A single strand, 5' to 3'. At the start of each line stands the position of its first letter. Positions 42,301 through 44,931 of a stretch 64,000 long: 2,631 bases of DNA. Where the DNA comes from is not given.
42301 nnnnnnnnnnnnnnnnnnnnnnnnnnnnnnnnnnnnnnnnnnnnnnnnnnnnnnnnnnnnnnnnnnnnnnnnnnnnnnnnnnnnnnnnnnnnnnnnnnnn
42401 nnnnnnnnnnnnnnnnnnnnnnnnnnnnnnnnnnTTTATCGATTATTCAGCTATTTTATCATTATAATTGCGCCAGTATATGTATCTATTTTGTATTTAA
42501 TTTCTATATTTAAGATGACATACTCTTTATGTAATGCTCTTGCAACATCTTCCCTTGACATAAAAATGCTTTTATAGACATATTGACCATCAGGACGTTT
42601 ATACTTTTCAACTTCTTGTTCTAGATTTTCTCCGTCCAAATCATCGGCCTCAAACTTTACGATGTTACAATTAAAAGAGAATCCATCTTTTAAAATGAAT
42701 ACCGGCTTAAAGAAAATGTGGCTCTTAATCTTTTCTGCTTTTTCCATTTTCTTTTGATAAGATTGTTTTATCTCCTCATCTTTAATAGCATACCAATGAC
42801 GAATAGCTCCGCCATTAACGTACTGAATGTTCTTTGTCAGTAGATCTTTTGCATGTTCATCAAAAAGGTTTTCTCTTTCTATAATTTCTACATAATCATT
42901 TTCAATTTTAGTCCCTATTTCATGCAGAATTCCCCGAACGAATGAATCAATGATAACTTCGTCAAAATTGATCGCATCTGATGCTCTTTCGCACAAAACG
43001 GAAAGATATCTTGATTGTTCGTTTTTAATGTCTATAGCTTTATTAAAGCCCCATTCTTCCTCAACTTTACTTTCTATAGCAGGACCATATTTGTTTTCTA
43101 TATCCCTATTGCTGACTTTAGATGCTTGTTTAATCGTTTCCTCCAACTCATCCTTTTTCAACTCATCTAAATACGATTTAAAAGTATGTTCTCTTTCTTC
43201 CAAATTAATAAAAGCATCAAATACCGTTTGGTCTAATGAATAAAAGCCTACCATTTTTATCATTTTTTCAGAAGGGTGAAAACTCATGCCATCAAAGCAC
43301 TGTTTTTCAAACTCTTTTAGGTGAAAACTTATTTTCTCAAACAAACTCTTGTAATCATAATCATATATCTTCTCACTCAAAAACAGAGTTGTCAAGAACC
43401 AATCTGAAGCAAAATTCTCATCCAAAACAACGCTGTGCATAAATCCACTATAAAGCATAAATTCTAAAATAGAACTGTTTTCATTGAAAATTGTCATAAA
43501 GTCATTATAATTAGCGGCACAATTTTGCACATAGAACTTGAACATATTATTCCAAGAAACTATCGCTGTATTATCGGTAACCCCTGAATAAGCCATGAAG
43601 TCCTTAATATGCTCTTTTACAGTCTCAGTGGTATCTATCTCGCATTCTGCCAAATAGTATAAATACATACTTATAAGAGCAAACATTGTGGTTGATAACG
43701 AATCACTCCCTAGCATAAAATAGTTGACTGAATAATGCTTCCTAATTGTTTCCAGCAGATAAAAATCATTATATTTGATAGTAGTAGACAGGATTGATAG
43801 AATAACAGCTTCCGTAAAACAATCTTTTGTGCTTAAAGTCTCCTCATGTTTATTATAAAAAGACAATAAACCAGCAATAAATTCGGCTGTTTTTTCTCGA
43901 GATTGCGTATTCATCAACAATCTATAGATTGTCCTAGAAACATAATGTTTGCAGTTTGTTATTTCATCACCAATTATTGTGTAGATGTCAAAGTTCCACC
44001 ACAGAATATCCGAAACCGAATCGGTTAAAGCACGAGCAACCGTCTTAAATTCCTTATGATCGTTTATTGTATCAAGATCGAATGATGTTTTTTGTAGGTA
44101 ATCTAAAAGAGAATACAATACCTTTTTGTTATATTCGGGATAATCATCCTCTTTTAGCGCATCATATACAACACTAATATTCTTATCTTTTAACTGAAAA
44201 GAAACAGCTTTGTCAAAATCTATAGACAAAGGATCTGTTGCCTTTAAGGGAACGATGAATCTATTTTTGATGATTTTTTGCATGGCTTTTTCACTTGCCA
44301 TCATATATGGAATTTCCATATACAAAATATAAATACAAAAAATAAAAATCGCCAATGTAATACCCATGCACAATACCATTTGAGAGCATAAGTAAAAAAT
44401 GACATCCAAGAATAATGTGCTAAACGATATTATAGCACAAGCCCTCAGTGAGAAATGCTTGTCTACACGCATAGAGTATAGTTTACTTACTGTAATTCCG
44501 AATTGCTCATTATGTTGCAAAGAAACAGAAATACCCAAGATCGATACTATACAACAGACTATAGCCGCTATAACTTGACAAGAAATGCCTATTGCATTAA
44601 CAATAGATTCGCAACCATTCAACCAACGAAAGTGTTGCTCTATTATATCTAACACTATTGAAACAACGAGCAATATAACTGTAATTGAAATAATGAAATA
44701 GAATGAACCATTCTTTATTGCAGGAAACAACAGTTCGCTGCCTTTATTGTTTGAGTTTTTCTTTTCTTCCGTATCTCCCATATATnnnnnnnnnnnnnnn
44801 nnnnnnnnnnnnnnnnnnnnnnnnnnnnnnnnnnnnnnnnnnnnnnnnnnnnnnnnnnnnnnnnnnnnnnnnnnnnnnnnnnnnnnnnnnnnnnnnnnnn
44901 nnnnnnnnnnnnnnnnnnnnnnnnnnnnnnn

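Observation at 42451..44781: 776-aa four-TM protein of unknown fold welded to the end of the RM-like operon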

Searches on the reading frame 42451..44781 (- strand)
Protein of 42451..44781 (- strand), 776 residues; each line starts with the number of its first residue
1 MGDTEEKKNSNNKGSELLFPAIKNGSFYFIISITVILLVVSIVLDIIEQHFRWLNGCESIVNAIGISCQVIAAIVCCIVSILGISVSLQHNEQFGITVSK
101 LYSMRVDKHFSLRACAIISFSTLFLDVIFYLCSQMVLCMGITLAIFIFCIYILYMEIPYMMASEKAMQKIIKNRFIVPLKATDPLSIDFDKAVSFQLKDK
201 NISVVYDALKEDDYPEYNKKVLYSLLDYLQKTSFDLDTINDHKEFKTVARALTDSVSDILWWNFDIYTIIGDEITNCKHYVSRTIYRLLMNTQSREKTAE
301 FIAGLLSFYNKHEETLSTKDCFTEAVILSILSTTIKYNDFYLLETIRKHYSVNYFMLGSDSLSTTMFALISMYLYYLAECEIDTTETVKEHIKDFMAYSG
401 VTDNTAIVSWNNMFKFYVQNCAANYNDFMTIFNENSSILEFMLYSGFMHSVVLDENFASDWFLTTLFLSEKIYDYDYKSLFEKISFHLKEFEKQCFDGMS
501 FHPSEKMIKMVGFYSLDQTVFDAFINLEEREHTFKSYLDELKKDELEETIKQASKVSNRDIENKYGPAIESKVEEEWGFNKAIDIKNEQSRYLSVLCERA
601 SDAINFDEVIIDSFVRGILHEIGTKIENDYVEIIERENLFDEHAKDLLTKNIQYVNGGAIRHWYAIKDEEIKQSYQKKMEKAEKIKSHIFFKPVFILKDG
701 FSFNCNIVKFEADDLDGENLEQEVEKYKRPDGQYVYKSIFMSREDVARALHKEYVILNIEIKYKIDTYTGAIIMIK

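Call 6: search_protein_families(library=pfam, proteins=[window:42451-44781:-], max_evalue=0.01)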
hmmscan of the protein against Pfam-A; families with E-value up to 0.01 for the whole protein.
window:42451-44781:- (776 aa): 0 families

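Call 7: search_protein_families(library=padloc, proteins=[window:42451-44781:-], max_evalue=0.01)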
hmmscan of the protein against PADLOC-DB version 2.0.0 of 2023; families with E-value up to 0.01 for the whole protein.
window:42451-44781:- (776 aa): 0 families

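Call 8: find_homologous_proteins(query=window:42451-44778:-)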
Query window:42451-44778:- (775 aa): 2 proteins with E <= 0.001 among 8000 candidates.
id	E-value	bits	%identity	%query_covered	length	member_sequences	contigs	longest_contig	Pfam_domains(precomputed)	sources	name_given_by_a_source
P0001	0.0e+0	1731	100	100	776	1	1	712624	-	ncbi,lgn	-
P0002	4.0e-146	507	36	95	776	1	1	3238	-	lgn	-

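Call 9: search_protein_families(library=ncbifam, proteins=[window:42451-44781:-], max_evalue=0.01)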
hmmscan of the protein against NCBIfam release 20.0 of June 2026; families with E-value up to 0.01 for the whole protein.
window:42451-44781:- (776 aa): 0 families

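Call 11: find_encoding_contigs(protein=P0002, flank=10000)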
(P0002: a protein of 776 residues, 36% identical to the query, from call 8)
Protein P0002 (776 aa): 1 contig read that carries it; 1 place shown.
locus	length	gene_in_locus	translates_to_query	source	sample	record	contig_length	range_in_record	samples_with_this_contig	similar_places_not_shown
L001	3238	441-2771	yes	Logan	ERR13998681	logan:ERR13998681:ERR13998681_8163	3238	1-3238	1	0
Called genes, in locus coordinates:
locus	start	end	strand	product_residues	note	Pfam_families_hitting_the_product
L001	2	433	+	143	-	?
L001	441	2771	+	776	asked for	-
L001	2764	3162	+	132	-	-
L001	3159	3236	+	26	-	?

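Call 18: find_encoding_contigs(protein=P0001, flank=10000)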
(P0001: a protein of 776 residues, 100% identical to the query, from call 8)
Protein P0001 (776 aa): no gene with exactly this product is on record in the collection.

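Call 20: search_protein_families(library=pfam, proteins=[L001:2-433:+], max_evalue=0.01)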
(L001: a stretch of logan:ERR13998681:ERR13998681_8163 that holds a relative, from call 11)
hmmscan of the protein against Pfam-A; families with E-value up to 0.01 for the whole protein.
L001:2-433:+ (143 aa): 0 families

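Call 24: search_protein_representatives(alignment_id=A1)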
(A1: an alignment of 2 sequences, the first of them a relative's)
Query: 2 sequences, 791 profile positions. Proteins with E-value up to 0.001 (for the whole library): 205; up to 1e-10: 140; up to 1e-30: 80. The best 150 are listed.
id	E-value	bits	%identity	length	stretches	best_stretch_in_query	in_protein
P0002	0.0e+00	1492.8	-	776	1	1-791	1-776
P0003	1.6e-200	684.7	-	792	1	8-786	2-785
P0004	8.9e-185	632.7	-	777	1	21-785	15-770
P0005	7.8e-178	609.7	-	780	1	20-786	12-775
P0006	3.1e-176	604.4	-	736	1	73-786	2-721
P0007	5.9e-170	583.6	-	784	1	6-787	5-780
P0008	6.3e-162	557.1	-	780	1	21-782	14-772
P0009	2.5e-161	555.1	-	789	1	30-786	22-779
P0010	2.7e-155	535.1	-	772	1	8-778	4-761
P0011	4.4e-154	531.2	-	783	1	24-786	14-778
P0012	2.2e-150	518.9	-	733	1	65-786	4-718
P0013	3.8e-150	518.1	-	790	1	24-786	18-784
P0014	1.4e-148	513.0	-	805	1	24-782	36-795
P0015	1.4e-147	509.6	-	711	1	3-696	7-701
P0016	7.1e-147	507.3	-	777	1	34-783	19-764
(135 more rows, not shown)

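Call 28: predict_structure(alignment_id=A1)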
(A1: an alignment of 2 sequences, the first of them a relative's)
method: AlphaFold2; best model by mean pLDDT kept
length: 776 residues; sequences in the alignment: 2
mean_pLDDT: 37.8   pTM: 0.24
mean pLDDT of the five models: 37.8, 35.3, 34.5, 34.1, 32.7
residues with pLDDT >= 90: 0; 70-90: 0; 50-70: 60; < 50: 716
segments of 3 or more residues with pLDDT < 50: 1-35, 37-63, 82-95, 103-107, 148-776
pLDDT, mean of each block of 10 residues (from residue 1): 35 37 42 48 48 44 50 53 47 50 50 54 53 54 51 43 41 36 36 40 40 38 42 35 36 36 31 32 40 43 43 35 40 40 48 35 44 42 37 35 28 34 32 34 34 32 33 33 37 35 35 33 36 39 35 37 46 40 35 34 38 37 29 27 30 26 31 36 29 30 31 32 38 30 32 30 28 25
secondary structure, 60 per line:
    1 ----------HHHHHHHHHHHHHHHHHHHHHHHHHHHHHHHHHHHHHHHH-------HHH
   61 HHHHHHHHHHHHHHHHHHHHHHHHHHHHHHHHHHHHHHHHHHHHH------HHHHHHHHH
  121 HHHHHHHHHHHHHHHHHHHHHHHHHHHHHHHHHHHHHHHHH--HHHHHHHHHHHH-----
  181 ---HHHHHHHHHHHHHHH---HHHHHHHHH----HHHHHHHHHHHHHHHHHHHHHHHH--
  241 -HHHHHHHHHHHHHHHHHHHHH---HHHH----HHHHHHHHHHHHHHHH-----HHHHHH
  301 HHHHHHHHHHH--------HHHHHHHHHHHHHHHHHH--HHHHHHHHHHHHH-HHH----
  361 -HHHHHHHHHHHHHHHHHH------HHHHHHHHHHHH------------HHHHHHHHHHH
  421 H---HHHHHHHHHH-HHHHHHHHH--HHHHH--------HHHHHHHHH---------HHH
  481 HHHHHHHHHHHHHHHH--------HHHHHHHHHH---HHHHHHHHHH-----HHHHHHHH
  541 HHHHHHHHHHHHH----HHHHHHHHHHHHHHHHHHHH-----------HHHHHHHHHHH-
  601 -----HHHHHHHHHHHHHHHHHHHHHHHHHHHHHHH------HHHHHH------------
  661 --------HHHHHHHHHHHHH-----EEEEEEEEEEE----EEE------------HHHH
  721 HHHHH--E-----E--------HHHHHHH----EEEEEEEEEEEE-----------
elements in order (helices of 4 or more, strands of 3 or more residues): H11-50 H58-105 H112-161 H164-175 H184-198 H202-210 H215-238 H242-262 H266-269 H274-289 H295-311 H320-337 H340-352 H362-379 H386-397 H410-421 H425-434 H436-444 H447-451 H460-468 H478-496 H505-514 H518-527 H533-553 H558-577 H589-599 H606-636 H643-648 H669-681 E687-697 E702-704 H717-725 H743-749 E754-765

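Call 29: find_homologous_proteins(query=A2, max_evalue=0.00001)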
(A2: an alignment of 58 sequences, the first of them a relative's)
Query A2 (58 sequences) (776 aa, profile of the alignment): 3 proteins with E <= 0.00001 among 8000 candidates.
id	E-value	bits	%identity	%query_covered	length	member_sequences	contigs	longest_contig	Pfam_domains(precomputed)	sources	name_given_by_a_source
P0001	1.3e-259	882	100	100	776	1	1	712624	-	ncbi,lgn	-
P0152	4.1e-218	744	35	96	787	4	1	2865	-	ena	-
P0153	1.0e-201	690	29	92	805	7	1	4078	-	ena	-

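Call 32: find_related_loci(query=A3, collection=genome_contigs, flank=10000)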
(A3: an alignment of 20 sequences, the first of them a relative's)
Query A3 (776 aa) in genome_contigs; peptide patterns used: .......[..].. (x = any residue, [..] = any of these).
39 stretches matched a pattern; 7 encode a relative of the query (tblastn E <= 1e-3); 7 distinct loci.
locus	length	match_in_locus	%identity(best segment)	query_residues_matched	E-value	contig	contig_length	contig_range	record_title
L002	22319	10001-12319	34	10-775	7e-142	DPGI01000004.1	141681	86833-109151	MAG TPA_asm: Clostridiales bacterium isolate UBA11517 contig_645, whole genome shotgun sequence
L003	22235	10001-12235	31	24-773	6e-110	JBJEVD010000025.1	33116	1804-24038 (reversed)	MAG: Candidatus Coproplasma sp. isolate LOHA07_bin.016 NODE_304_length_33116_cov_14.740177, whole genome shotgun sequenc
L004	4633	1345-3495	30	62-776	3e-109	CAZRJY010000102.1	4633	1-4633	MAG TPA_asm: uncultured Clostridia bacterium isolate SRP199465_co2_620 genome assembly, contig: NODE_54919_length_4633_c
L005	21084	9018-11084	27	89-775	6e-79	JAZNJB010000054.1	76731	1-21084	MAG: Acutalibacteraceae bacterium isolate T1900044682_TS20190148.MAGScoT_cleanbin_000007 SGB_1695_k141_1739829, whole ge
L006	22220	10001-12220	31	27-773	8e-114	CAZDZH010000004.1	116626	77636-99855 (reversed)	MAG TPA_asm: uncultured Clostridia bacterium isolate binchicken_co370_260 genome assembly, contig: NODE_216_length_11662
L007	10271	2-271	38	687-776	5e-14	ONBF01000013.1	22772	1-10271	uncultured Clostridiales bacterium isolate RUG146 genome assembly, contig: scaffold_550, whole genome shotgun sequence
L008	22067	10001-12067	27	89-775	3e-79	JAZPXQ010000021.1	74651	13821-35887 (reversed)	MAG: Acutalibacteraceae bacterium isolate T1900044651_TS20190117.MAGScoT_cleanbin_000005 SGB_1416_k141_950401, whole gen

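Call 35: search_protein_families(library=pfam, proteins=[L002:2143-3912:+, L002:4042-5667:+, L002:5664-7010:+, L002:7578-9443:+, L002:9454-9816:+, L002:12515-12991:+, L002:13522-14544:+, L002:15988-18066:+, L004:56-979:+, L004:4135-4633:+], max_evalue=0.001)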
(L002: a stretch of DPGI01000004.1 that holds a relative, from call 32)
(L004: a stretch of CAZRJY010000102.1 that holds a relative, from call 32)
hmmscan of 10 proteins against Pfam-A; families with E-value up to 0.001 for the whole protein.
L002:2143-3912:+ (589 aa): 0 families

L002:4042-5667:+ (541 aa): 1 family
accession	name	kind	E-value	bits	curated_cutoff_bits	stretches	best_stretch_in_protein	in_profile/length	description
PF16927.11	HisKA_7TM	-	3.7e-12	47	28.6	1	48-257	3-214/224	N-terminal 7TM region of histidine kinase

L002:5664-7010:+ (448 aa): 1 family
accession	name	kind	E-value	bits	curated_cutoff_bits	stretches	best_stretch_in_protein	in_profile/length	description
PF02518.31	HATPase_c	-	0.00019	22.3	26.4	1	368-444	3-104/111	Histidine kinase-, DNA gyrase B-, and HSP90-like ATPase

L002:7578-9443:+ (621 aa): 6 families
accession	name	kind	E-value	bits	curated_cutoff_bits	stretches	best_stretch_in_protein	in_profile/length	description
PF09848.15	SLFN-g3_helicase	-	1.1e-100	337.8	24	1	265-609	1-354/354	Schlafen group 3, DNA/RNA helicase domain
PF04851.21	ResIII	-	1.4e-06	28.8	22.5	0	330-373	116-150/164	Type III restriction enzyme, res subunit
PF13401.12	AAA_22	-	6.4e-06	27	27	1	264-380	4-121/130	AAA domain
PF24883.2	NPHP3_N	-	0.00017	22.3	24.8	1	262-300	19-57/164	Nephrocystin 3, N-terminal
PF20720.3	nSTAND3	-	0.00037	20.6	27.2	0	264-309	16-61/155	Novel STAND NTPase 3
PF06745.19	ATPase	-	0.00081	19.3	26.6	0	265-311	19-66/231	KaiC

L002:9454-9816:+ (120 aa): 3 families
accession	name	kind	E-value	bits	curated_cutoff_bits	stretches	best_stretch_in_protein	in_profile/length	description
PF12643.12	MazG-like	-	9.7e-14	51.8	27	1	35-118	2-84/85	MazG-like family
PF01503.22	PRA-PH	-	0.00013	22.7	21.3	1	46-100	30-85/86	Phosphoribosyl-ATP pyrophosphohydrolase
PF03819.22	MazG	-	0.00027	21.6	22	1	57-103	19-69/74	MazG nucleotide pyrophosphohydrolase domain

L002:12515-12991:+ (158 aa): 1 family
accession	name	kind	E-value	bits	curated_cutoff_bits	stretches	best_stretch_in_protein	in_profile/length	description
PF00589.27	Phage_integrase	-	2.9e-14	53.6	27.1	1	18-97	93-170/172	Phage integrase family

L002:13522-14544:+ (340 aa): 1 family
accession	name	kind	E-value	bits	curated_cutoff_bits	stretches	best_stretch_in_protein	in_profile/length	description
PF00078.32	RVT_1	-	1e-15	58.5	29.6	1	63-277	4-204/205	Reverse transcriptase (RNA-dependent DNA polymerase)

L002:15988-18066:+ (692 aa): 5 families
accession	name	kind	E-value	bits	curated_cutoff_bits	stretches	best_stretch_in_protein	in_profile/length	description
PF00773.25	RNB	-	2.8e-117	392.1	29.3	1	237-563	1-325/326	RNB domain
PF17876.7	CSD2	-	7.8e-19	68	26.2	1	144-214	1-73/74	Cold shock domain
PF00575.29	S1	-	1.3e-10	42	22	1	609-686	1-69/74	S1 RNA binding domain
PF08206.17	OB_RNB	-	3.3e-10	39.9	24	1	71-125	1-58/58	Ribonuclease B OB domain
PF18614.7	RNase_II_C_S1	-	0.00038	20.7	26.6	0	665-690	33-58/59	RNase II-type exonuclease C-terminal S1 domain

L004:56-979:+ (307 aa): 1 family
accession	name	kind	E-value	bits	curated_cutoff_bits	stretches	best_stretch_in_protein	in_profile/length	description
PF00589.27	Phage_integrase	-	2.5e-22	79.9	27.1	1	117-288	2-168/172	Phage integrase family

L004:4135-4633:+ (166 aa): 1 family
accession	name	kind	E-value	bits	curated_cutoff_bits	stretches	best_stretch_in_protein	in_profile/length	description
PF19808.4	DUF6291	-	2.5e-18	66.4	27.2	2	85-143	2-59/79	Family of unknown function (DUF6291)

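Call 36: search_protein_families(library=pfam, proteins=[L003:2-6274:+, L003:6345-7115:+, L003:7115-8242:+, L003:8244-9527:+, L003:12599-12901:+, L003:14237-16669:-, L003:16653-18878:-, L006:12296-12799:+, L006:13457-14509:+, L006:14506-16785:+], max_evalue=0.001)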
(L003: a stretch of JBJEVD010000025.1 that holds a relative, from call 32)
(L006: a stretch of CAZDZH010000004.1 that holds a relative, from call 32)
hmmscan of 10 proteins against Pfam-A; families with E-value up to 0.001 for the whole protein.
L003:2-6274:+ (2090 aa): 4 families
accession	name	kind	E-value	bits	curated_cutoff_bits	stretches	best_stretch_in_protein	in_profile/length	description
PF13306.12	LRR_5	-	1.3e-246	804.5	27.7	11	1384-1512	3-126/127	BspA type Leucine rich repeat region (6 copies)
PF13855.12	LRR_8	-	1.9e-45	152.9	27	0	1696-1738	12-55/61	Leucine rich repeat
PF00207.28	A2M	-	0.00018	21.7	21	0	1291-1311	19-39/92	Alpha-2-macroglobulin family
PF07581.17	Glug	-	0.00083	20.1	20.5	1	355-379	2-28/28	The GLUG motif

L003:6345-7115:+ (256 aa): 2 families
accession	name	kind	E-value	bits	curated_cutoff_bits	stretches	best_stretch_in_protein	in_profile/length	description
PF05154.21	TM2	-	1.6e-08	35.1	27.9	1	46-86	3-41/51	TM2 domain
PF08792.16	A2L_zn_ribbon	-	0.00051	20.1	22.9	0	216-244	3-31/33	A2L zinc ribbon domain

L003:7115-8242:+ (375 aa): 0 families

L003:8244-9527:+ (427 aa): 0 families

L003:12599-12901:+ (100 aa): 0 families

L003:14237-16669:- (810 aa): 0 families

L003:16653-18878:- (741 aa): 2 families
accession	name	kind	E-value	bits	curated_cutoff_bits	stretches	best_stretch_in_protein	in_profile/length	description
PF03176.21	MMPL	-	9.7e-45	153.4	20.5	2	42-321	2-300/333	MMPL family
PF00873.25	ACR_tran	-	4.8e-05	21.7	28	1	109-311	798-1004/1021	AcrB/AcrD/AcrF family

L006:12296-12799:+ (167 aa): 1 family
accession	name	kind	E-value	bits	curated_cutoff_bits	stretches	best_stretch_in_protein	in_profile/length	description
PF01661.27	Macro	-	2.8e-33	114.8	22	1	19-129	1-118/118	Macro domain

L006:13457-14509:+ (350 aa): 3 families
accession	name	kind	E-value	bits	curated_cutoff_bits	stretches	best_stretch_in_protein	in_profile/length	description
PF00004.35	AAA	-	3.6e-24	86.1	21.2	1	105-233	2-130/131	ATPase family associated with various cellular activities (AAA)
PF12774.13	AAA_6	-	9.1e-05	22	25.2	1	106-141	37-72/327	Hydrolytic ATP binding site of dynein motor region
PF07728.20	AAA_5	-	0.00044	20.7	22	0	104-134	2-33/139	AAA domain (dynein-related subfamily)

L006:14506-16785:+ (759 aa): 1 family
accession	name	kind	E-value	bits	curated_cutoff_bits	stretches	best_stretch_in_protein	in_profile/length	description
PF00082.27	Peptidase_S8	-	8.3e-27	94.7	21.8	1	275-524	3-273/288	Subtilase family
